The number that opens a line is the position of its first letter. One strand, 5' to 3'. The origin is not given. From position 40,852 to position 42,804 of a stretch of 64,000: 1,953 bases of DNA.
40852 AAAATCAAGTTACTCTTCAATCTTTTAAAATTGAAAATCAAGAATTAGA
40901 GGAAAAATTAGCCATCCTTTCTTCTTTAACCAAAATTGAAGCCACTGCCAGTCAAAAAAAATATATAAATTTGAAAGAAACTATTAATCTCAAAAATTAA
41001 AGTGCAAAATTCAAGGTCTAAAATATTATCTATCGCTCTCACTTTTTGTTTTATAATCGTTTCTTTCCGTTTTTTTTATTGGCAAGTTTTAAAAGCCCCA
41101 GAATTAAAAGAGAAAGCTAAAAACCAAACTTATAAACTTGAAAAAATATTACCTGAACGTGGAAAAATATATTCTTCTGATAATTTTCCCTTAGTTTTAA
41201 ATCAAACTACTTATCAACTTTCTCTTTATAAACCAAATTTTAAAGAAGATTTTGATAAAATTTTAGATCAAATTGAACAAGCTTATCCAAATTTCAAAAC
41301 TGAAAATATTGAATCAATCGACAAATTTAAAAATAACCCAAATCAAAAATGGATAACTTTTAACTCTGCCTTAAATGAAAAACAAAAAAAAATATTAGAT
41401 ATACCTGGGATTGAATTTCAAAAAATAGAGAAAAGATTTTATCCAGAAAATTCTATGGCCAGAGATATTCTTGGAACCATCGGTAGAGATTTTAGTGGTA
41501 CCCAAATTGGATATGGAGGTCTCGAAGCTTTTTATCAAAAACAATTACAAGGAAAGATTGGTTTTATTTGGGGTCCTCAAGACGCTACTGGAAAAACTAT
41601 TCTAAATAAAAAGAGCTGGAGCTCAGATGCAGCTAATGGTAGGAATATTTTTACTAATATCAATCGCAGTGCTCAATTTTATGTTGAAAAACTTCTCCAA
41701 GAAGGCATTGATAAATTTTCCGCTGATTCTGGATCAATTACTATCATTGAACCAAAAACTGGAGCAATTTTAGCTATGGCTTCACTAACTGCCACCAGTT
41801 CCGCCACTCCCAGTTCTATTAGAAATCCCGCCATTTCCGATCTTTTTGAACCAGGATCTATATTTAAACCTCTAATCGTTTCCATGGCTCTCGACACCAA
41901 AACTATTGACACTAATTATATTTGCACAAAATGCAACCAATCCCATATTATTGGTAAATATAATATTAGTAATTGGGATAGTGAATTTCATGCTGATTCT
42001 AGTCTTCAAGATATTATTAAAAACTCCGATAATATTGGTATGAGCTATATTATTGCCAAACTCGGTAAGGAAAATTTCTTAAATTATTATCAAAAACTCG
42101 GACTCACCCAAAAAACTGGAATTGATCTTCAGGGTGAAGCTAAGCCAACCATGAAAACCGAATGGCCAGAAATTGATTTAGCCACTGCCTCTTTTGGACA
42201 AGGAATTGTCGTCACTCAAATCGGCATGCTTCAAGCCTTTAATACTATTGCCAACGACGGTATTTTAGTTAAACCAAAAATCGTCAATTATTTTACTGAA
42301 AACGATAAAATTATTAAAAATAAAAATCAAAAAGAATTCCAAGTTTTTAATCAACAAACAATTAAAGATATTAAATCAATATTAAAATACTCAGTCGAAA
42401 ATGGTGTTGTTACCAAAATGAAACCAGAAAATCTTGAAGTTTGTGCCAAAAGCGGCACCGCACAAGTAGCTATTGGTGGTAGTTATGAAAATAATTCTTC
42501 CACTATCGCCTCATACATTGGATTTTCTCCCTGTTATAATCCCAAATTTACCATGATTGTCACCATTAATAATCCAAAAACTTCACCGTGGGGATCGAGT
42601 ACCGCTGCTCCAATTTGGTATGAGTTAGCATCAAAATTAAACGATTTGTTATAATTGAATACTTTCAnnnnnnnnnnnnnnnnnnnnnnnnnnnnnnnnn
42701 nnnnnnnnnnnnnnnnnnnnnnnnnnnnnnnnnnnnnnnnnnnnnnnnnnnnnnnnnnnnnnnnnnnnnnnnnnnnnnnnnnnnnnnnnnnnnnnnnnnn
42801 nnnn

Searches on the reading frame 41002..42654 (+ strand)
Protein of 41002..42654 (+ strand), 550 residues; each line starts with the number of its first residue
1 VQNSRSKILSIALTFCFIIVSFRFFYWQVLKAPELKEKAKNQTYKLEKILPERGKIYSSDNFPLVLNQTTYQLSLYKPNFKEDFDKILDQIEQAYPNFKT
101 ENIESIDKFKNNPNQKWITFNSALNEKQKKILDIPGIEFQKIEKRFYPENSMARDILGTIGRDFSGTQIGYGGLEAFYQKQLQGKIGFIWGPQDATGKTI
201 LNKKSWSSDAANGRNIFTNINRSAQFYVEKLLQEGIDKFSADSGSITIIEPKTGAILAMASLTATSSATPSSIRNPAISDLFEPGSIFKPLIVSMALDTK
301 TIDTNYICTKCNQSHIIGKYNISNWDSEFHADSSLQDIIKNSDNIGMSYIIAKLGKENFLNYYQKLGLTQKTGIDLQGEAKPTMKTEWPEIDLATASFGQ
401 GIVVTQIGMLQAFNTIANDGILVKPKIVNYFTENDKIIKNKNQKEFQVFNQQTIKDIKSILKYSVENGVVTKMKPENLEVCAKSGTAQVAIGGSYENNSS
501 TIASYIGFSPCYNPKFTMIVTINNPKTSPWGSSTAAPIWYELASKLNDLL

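Call 46: search_protein_families(library=pfam, proteins=[window:41002-42654:+], max_evalue=0.00001)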
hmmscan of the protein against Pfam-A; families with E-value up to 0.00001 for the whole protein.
window:41002-42654:+ (550 aa): 2 families
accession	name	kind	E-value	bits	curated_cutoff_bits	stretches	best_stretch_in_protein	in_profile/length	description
PF00905.27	Transpeptidase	-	3.2e-60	204.3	22.1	1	244-542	1-297/299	Penicillin binding protein transpeptidase domain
PF03717.20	PBP_dimer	-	5.3e-19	69.8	24.4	1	49-202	2-178/180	Penicillin-binding Protein dimerisation domain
